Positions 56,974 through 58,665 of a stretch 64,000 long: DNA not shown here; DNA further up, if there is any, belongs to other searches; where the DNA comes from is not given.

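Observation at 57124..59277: Pyrrolysine-free MtmB homolog (Tyr codon TAC at the Pyl-aligned position) paired with a corrinoid protein in a GC-rich bacterium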

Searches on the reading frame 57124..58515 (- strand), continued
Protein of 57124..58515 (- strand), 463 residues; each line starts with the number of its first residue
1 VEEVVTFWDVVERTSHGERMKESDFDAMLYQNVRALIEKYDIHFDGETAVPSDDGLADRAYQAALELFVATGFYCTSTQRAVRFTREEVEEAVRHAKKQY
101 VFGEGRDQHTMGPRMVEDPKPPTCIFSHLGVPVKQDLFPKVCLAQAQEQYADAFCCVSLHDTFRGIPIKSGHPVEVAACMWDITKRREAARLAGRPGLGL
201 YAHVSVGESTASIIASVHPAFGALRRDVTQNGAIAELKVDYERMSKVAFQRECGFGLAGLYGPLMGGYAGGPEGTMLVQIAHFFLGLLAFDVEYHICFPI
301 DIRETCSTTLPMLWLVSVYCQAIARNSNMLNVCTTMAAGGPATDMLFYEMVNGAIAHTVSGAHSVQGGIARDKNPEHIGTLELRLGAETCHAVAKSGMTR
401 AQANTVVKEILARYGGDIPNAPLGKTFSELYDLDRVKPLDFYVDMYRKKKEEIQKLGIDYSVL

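Call 65: find_homologous_proteins(query=L083:8001-9353:+, max_evalue=1e-20)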
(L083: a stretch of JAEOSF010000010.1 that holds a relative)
Query L083:8001-9353:+ (451 aa): 771 proteins with E <= 1e-20 among 8000 candidates; the best 120 are listed.
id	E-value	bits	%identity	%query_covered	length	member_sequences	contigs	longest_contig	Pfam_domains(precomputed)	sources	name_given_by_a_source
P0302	0.0e+0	1021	100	100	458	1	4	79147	PF05369.19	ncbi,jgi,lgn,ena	-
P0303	0.0e+0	1017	100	100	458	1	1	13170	PF05369.19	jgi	-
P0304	5.7e-290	979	95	100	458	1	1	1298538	PF05369.19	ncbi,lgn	-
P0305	7.5e-289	975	95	100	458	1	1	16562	PF05369.19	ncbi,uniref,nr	ncbi:monomethylamine:corrinoid methyltransferase [Candidatus Borrarchaeum sp.]|uniref:monomethylamin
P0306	6.0e-287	969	93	100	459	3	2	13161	PF05369.19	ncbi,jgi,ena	-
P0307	7.7e-285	962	94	100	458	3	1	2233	PF05369.19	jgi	jgi:methylamine--corrinoid protein Co-methyltransferase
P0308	2.5e-283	957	92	100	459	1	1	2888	PF05369.19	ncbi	-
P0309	5.7e-271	917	92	97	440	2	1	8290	PF05369.19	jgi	jgi:methylamine--corrinoid protein Co-methyltransferase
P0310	6.3e-269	910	87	100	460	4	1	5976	PF05369.19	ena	-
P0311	8.2e-234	794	76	100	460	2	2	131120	PF05369.19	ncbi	ncbi:MAG: monomethylamine:corrinoid methyltransferase [Candidatus Hodarchaeales archaeon]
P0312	3.6e-229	779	75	100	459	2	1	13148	PF05369.19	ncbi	ncbi:MAG: monomethylamine:corrinoid methyltransferase [Candidatus Hodarchaeota archaeon]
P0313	1.7e-227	773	74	99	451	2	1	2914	PF05369.19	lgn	-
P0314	2.4e-227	773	75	100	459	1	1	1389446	PF05369.19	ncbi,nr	ncbi:MAG: monomethylamine:corrinoid methyltransferase [Candidatus Heimdallarchaeota archaeon]|nr:MAG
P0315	2.5e-226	769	73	100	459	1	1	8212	PF05369.19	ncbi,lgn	ncbi:MAG: monomethylamine:corrinoid methyltransferase [Candidatus Hodarchaeota archaeon]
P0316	3.6e-226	769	73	100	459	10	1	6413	PF05369.19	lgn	-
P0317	7.4e-226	768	74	100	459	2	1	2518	PF05369.19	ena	-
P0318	1.4e-225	767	73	100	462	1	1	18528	PF05369.19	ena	-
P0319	3.5e-223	759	72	100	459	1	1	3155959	PF05369.19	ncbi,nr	ncbi:MAG: monomethylamine:corrinoid methyltransferase [Candidatus Heimdallarchaeota archaeon]|nr:MAG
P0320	5.3e-223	758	72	100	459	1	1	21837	PF05369.19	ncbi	-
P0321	5.2e-222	755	73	100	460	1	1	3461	PF05369.19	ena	-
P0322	8.4e-222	755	73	100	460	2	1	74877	PF05369.19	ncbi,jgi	ncbi:MAG: monomethylamine:corrinoid methyltransferase [Candidatus Hodarchaeales archaeon]|jgi:methyl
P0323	1.5e-221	754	73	100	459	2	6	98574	PF05369.19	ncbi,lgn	ncbi:MAG: monomethylamine:corrinoid methyltransferase [Promethearchaeota archaeon]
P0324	3.8e-221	752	74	100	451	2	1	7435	PF05369.19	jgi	jgi:methylamine--corrinoid protein Co-methyltransferase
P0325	4.9e-221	752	73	100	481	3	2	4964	PF05369.19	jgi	jgi:methylamine--corrinoid protein Co-methyltransferase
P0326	7.8e-221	751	73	100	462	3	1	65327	PF05369.19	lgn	-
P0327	1.1e-220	751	73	100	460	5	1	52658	PF05369.19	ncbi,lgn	ncbi:MAG: monomethylamine:corrinoid methyltransferase [Candidatus Heimdallarchaeota archaeon]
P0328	1.4e-220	750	71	100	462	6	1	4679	PF05369.19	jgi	jgi:methylamine--corrinoid protein Co-methyltransferase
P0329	3.8e-220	749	72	98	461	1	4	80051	PF05369.19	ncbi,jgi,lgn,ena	-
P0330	4.4e-220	749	72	100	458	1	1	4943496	PF05369.19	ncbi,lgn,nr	ncbi:MAG: monomethylamine:corrinoid methyltransferase [Candidatus Heimdallarchaeota archaeon]|nr:MAG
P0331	1.4e-219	747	72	100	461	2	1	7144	PF05369.19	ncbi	-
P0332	6.3e-219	745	73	100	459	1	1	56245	PF05369.19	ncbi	-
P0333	9.3e-219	745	72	100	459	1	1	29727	PF05369.19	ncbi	ncbi:MAG: monomethylamine:corrinoid methyltransferase [Candidatus Hodarchaeota archaeon]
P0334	5.0e-218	742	72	100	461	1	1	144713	PF05369.19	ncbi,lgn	ncbi:MAG: monomethylamine:corrinoid methyltransferase [Promethearchaeota archaeon]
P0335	1.3e-217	741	71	100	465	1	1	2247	PF05369.19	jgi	jgi:methylamine--corrinoid protein Co-methyltransferase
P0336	3.3e-217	739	71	100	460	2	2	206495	PF05369.19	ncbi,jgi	ncbi:MAG: monomethylamine:corrinoid methyltransferase [Candidatus Hodarchaeales archaeon]|jgi:methyl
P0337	1.3e-216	737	72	99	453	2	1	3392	PF05369.19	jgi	jgi:methylamine--corrinoid protein Co-methyltransferase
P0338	5.4e-216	735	72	100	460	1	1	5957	PF05369.19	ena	-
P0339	7.3e-216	735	71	100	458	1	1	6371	PF05369.19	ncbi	ncbi:MAG: monomethylamine:corrinoid methyltransferase [Promethearchaeota archaeon]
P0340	2.6e-215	733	71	100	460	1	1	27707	PF05369.19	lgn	-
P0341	2.7e-215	733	71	100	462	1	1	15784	PF05369.19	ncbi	-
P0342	2.9e-215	733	72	100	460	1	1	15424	PF05369.19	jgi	jgi:methylamine--corrinoid protein Co-methyltransferase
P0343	1.9e-214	730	72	98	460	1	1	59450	PF05369.19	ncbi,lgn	ncbi:MAG: monomethylamine:corrinoid methyltransferase [Candidatus Thorarchaeota archaeon]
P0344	2.2e-214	730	70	100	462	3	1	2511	PF05369.19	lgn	-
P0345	5.9e-214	729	69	100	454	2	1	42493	PF05369.19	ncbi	ncbi:MAG: monomethylamine:corrinoid methyltransferase [Candidatus Hodarchaeota archaeon]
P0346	6.4e-214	729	71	100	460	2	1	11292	PF05369.19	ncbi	ncbi:MAG: monomethylamine:corrinoid methyltransferase [Candidatus Hodarchaeota archaeon]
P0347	1.5e-213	727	68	100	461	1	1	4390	PF05369.19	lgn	-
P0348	3.2e-212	723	69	100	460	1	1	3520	PF05369.19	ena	-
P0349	3.2e-211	720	68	100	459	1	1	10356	PF05369.19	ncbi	ncbi:MAG: monomethylamine:corrinoid methyltransferase [Candidatus Hodarchaeota archaeon]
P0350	1.1e-209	715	69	100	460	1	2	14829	PF05369.19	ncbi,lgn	ncbi:MAG: monomethylamine:corrinoid methyltransferase [Promethearchaeota archaeon]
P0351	2.6e-208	710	68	100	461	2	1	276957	PF05369.19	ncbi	ncbi:MAG: monomethylamine:corrinoid methyltransferase [Candidatus Thorarchaeota archaeon]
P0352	1.0e-206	705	68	100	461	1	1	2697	PF05369.19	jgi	jgi:methylamine--corrinoid protein Co-methyltransferase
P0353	4.8e-205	699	67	100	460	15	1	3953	PF05369.19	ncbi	-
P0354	1.5e-194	665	73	89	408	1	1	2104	PF05369.19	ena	-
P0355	7.3e-193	659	63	100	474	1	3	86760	PF05369.19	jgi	-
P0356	1.3e-192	658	63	100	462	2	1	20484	PF05369.19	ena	-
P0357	7.0e-188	643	61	100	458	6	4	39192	PF05369.19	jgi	-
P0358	1.2e-185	635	61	100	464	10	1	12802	PF05369.19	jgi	-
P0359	1.1e-183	629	61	99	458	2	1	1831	PF05369.19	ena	-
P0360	1.3e-183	629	61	100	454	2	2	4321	PF05369.19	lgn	-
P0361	2.6e-183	628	61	100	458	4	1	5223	PF05369.19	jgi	jgi:methylamine--corrinoid protein Co-methyltransferase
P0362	5.2e-183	627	61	100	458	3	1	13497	PF05369.19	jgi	-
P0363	1.0e-181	622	60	100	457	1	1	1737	PF05369.19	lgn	-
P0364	4.4e-179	614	59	100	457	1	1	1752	PF05369.19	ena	-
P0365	1.5e-176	605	91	65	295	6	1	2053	PF05369.19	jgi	jgi:methylamine--corrinoid protein Co-methyltransferase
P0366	1.4e-141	490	49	100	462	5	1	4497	PF05369.19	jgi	-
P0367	2.5e-139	483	69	67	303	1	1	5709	PF05369.19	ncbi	ncbi:MAG: monomethylamine:corrinoid methyltransferase, partial [Candidatus Hodarchaeota archaeon]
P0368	1.5e-137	477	46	100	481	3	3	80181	PF05369.19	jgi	-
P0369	4.6e-135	469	45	100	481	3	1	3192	PF05369.19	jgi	-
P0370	4.6e-134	465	71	61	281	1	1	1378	PF05369.19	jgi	jgi:methylamine--corrinoid protein Co-methyltransferase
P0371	7.8e-133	461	46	100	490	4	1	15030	PF05369.19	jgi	-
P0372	5.7e-130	452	46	100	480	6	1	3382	PF05369.19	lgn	-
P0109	7.1e-130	452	45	100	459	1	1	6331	PF05369.19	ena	-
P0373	1.5e-129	451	46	100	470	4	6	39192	PF05369.19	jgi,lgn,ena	-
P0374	1.6e-129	450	44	99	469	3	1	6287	PF05369.19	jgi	-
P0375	1.6e-129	450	47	100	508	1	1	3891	PF05369.19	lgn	-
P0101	9.1e-127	441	45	100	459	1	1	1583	PF05369.19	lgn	-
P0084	9.3e-126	438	46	100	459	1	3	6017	PF05369.19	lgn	-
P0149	2.4e-124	433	45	100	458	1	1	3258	PF05369.19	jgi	jgi:methylamine--corrinoid protein Co-methyltransferase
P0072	3.0e-124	433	46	100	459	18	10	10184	PF05369.19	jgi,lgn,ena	jgi:methylamine--corrinoid protein Co-methyltransferase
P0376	7.8e-124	432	45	99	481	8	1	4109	PF05369.19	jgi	jgi:methylamine--corrinoid protein Co-methyltransferase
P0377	3.1e-123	430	43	100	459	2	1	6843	PF05369.19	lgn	-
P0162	7.5e-123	428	47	100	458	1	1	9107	PF05369.19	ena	-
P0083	3.8e-122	426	44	100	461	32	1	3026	PF05369.19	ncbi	-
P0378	4.9e-122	426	44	99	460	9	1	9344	PF05369.19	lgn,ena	-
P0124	2.5e-121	423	45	100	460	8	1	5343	PF05369.19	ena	-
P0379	2.9e-121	423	43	100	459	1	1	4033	PF05369.19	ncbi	-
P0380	3.4e-121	423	43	100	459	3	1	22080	PF05369.19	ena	-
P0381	4.0e-121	423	43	100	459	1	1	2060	PF05369.19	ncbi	-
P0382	5.0e-121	422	44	100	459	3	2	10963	PF05369.19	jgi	jgi:methylamine--corrinoid protein Co-methyltransferase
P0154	5.8e-121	422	45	100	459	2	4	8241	PF05369.19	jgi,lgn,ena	-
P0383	7.5e-121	422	44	100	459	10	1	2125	PF05369.19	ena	-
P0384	1.1e-120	421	44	100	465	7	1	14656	PF05369.19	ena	-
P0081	1.8e-120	421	43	100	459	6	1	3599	PF05369.19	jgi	jgi:methylamine--corrinoid protein Co-methyltransferase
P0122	2.1e-120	420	44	100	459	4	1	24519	PF05369.19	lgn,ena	-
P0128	2.9e-120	420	45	100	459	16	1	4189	PF05369.19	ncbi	ncbi:MAG: monomethylamine:corrinoid methyltransferase [Candidatus Bathyarchaeia archaeon]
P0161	3.8e-120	420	45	100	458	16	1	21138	PF05369.19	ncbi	-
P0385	6.1e-120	419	44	100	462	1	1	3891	PF05369.19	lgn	-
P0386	7.2e-120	419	44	100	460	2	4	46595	PF05369.19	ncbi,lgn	ncbi:MAG: monomethylamine:corrinoid methyltransferase [Candidatus Bathyarchaeia archaeon]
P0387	7.3e-120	419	44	100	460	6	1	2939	PF05369.19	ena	-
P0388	1.9e-119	417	44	100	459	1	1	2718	PF05369.19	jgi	jgi:methylamine--corrinoid protein Co-methyltransferase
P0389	1.9e-119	417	44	100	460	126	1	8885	PF05369.19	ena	-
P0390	5.1e-119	416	42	100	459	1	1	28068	PF05369.19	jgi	jgi:methylamine--corrinoid protein Co-methyltransferase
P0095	7.1e-119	415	43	100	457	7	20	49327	PF05369.19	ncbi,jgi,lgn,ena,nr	ncbi:MAG: monomethylamine:corrinoid methyltransferase [Candidatus Marinimicrobia bacterium]|jgi:meth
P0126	1.7e-118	414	45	100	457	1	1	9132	PF05369.19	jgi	-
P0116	2.6e-118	414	43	100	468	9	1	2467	PF05369.19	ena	-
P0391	2.7e-118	413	43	100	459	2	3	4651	PF05369.19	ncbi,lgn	ncbi:MAG: monomethylamine:corrinoid methyltransferase [Anaerolineae bacterium]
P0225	2.9e-118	413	43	100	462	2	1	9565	PF05369.19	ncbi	-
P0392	3.9e-118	413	43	100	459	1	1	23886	PF05369.19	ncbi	-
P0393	5.9e-118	412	44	100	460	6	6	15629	PF05369.19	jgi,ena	-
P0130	6.1e-118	412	45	100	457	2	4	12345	PF05369.19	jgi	-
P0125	7.7e-118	412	44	100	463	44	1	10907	PF05369.19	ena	-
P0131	1.0e-117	412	45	100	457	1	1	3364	PF05369.19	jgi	-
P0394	1.4e-117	411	45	99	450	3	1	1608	PF05369.19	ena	-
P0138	1.7e-117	411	43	100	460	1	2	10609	PF05369.19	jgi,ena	-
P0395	1.8e-117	411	43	100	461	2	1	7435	PF05369.19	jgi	jgi:hypothetical protein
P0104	1.8e-117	411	43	100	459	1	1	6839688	PF05369.19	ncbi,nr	ncbi:MAG: monomethylamine:corrinoid methyltransferase [Desulfobacterales bacterium]|nr:MAG: monometh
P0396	2.5e-117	410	43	100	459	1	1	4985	PF05369.19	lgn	-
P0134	2.6e-117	410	44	100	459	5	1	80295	PF05369.19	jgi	-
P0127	2.7e-117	410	44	100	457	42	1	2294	PF05369.19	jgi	-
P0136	3.1e-117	410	43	100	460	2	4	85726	PF05369.19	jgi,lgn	-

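Call 66: predict_structure(alignment_id=A3)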
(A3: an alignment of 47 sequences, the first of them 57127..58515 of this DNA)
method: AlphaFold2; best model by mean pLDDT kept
length: 463 residues; sequences in the alignment: 47
mean_pLDDT: 94.2   pTM: 0.93
mean pLDDT of the five models: 94.2, 93.3, 92.2, 92.2, 91.7
residues with pLDDT >= 90: 405; 70-90: 49; 50-70: 8; < 50: 1
segments of 3 or more residues with pLDDT < 50: none
pLDDT, mean of each block of 10 residues (from residue 1): 82 96 96 98 97 98 98 97 97 97 96 98 93 94 96 90 90 92 95 97 80 91 90 90 91 92 88 97 97 95 92 98 98 94 97 98 84 82 98 98 98 96 95 98 98 97 94
secondary structure, 60 per line:
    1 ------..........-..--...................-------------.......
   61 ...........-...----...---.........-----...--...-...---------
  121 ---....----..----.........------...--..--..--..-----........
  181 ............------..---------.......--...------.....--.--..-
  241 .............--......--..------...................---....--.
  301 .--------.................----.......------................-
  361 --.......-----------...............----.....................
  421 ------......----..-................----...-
elements in order: H7-16 H22-40 H54-71 E73-75 E80-82 H86-94 E100-102 E109-111 E124-127 H138-146 E153-155 H173-192 H210-216 E228-232 H241-253 E256-261 H272-290 E294-297 H310-326 E331-337 H344-359 E363-369 H381-395 H400-420 H427-430 H440-455
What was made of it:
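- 57913..57915 (-): TAC codon for Tyr201, the residue aligned with pyrrolysine 202 of M. barkeri MtmB. In the model it lies at the C-terminal end of barrel strand 199-200 (call 66).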

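Call 69: fold_search(model_id=the predicted structure, library=pdb)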
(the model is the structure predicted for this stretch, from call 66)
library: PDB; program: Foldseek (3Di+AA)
matches with E <= 10: 692; with E <= 0.001: 14
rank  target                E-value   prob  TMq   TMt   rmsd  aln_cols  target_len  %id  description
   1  1nth                  3.2e-43  1.00  0.94  0.95   1.7       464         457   26  Crystal structure of the methanosarcina barkeri monomethylamine methyltransferase (MTMB) (released 2003-02-04)
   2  1l2q                  7.5e-43  1.00  0.94  0.95   1.7       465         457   26  Crystal Structure of the Methanosarcina barkeri Monomethylamine Methyltransferase (MtmB) (released 2002-06-05)
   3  1tv2                  2.6e-42  1.00  0.94  0.95   1.7       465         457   26  Crystal structure of the hydroxylamine MtmB complex (released 2004-10-19)
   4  7xcm_A                5.3e-09  1.00  0.57  0.53  12.2       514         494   10  Crystal structure of sulfite MttB structure at 3.2 A resolution (released 2023-01-18)
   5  7xcl_A                5.3e-09  1.00  0.48  0.45  15.6       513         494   10  Crystal structure of trimethylamine methyltransferase MttB from Methanosarcina barkeri at 2.5 A resolution (released 2023-01-18)
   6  7xcn_A                7.0e-09  1.00  0.51  0.48  15.2       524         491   11  Crystal structure of the MttB-MttC complex at 2.7 A resolution (released 2023-01-18)
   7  7xcl_C                7.4e-09  1.00  0.51  0.48  15.3       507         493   10  Crystal structure of trimethylamine methyltransferase MttB from Methanosarcina barkeri at 2.5 A resolution (released 2023-01-18)
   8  9yce_B                1.2e-08  1.00  0.49  0.48  13.1       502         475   16  Active site of MtgB, a glycine betaine methyltransferase from the MttB superfamily (released 2026-03-11)
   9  2qne_A                2.0e-08  1.00  0.51  0.50  13.3       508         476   15  Crystal structure of putative methyltransferase (ZP_00558420.1) from Desulfitobacterium hafniense Y51 at 2.30 A resolu (released 2007-08-14)
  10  7xcm_C                5.9e-08  1.00  0.55  0.52  12.6       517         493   10  Crystal structure of sulfite MttB structure at 3.2 A resolution (released 2023-01-18)
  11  9yce_A                1.5e-07  1.00  0.53  0.51  12.7       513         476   14  Active site of MtgB, a glycine betaine methyltransferase from the MttB superfamily (released 2026-03-11)
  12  4yyc                  4.5e-07  1.00  0.45  0.44  14.7       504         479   11  Crystal structure of trimethylamine methyltransferase from Sinorhizobium meliloti in complex with unknown ligand (released 2015-04-08)
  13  2qne_B                7.8e-07  1.00  0.53  0.51  12.5       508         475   14  Crystal structure of putative methyltransferase (ZP_00558420.1) from Desulfitobacterium hafniense Y51 at 2.30 A resolu (released 2007-08-14)
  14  4ahq_A                8.3e-04  0.92  0.25  0.35  11.5       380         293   12  Crystal Structure of N-acetylneuraminic acid lyase mutant K165C from Staphylococcus aureus (released 2013-01-23)
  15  3oex_B                1.2e-03  1.00  0.39  0.63   5.4       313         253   14  Crystal Structure of Type I 3-Dehydroquinate Dehydratase (aroD) from Salmonella typhimurium with close loop conformati (released 2010-09-01)
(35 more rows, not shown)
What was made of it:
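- On MtmB protein family (Pfam PF05369): Foldseek to 1NTH gives TM 0.94/0.95 and rmsd 1.7 A over 464 columns (calls 66, 69).
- TM 0.94-0.95 and rmsd 1.7 A to 1NTH (call 69). The fold is nearly identical to MtmB (call 69).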

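Call 73: find_related_loci(query=A4, collection=genome_contigs, flank=5000)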
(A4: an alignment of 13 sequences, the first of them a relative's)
Query A4 (448 aa) in genome_contigs; peptide patterns used: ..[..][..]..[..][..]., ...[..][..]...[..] (x = any residue, [..] = any of these).
600 stretches matched a pattern (row limit reached: there are more); 560 encode a relative of the query (tblastn E <= 1e-3); the best 80 are kept; 80 distinct loci.
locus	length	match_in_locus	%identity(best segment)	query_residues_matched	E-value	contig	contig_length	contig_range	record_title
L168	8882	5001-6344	100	1-448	0e+0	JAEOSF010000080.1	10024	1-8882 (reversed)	MAG: Candidatus Borrarchaeum yapensis isolate Yap2000.bin9.141 contig-145_10033, whole genome shotgun sequence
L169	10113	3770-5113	93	1-448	0e+0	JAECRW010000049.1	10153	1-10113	MAG: Candidatus Sifarchaeum marinoarchaea isolate CR_Bin_042_1 NODE_62_length_10153_cov_10.279774, whole genome shotgun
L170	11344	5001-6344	93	1-448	0e+0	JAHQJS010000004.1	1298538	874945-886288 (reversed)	MAG: Candidatus Borrarchaeum weybense isolate lw60_2018_gm2_56 NODE_1_length_1298538_cov_26.214026, whole genome shotgun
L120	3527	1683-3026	94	1-448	0e+0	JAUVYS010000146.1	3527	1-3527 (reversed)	MAG: Candidatus Bathyarchaeota archaeon isolate CSMAG_1248 CSMAG_1248_k141_915528_length_3527_cov_5.0000, whole genome s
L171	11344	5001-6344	87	1-448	0e+0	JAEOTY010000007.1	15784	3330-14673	MAG: Candidatus Hodarchaeota archaeon isolate YT5_056 k127_1029284, whole genome shotgun sequence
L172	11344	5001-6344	84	1-448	0e+0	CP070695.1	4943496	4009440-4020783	MAG: Candidatus Heimdallarchaeota archaeon isolate bin6 chromosome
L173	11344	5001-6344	85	1-448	0e+0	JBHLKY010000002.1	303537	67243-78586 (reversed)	MAG: Candidatus Hermodarchaeota archaeon isolate DZ1M.253 DZ1M.253@37, whole genome shotgun sequence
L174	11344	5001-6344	85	1-448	0e+0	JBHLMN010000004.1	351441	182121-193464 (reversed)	MAG: Promethearchaeota archaeon isolate DZ2M.341 DZ2M.341@21, whole genome shotgun sequence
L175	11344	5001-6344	84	1-448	0e+0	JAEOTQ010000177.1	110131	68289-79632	MAG: Candidatus Hodarchaeota archaeon isolate YT2_065 k127_46159002, whole genome shotgun sequence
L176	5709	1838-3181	84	1-448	0e+0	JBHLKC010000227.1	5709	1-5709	MAG: Candidatus Hodarchaeota archaeon isolate DZ1B.236 DZ1B.236@62122, whole genome shotgun sequence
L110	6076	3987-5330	83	1-448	0e+0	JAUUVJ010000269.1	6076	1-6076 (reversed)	MAG: Candidatus Hodarchaeota archaeon isolate CSMAG_10 CSMAG_10_k127_281687_length_6076_cov_12.3602, whole genome shotgu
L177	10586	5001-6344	82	1-448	0e+0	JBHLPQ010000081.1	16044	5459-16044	MAG: Promethearchaeota archaeon isolate H2S.126 H2S.126@2517, whole genome shotgun sequence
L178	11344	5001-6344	82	1-448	0e+0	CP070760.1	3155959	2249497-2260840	MAG: Candidatus Heimdallarchaeota archaeon isolate bin272 chromosome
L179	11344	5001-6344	81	1-448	0e+0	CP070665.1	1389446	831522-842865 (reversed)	MAG: Candidatus Heimdallarchaeota archaeon isolate bin76 chromosome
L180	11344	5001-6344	81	1-448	0e+0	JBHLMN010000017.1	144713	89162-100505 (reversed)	MAG: Promethearchaeota archaeon isolate DZ2M.341 DZ2M.341@190, whole genome shotgun sequence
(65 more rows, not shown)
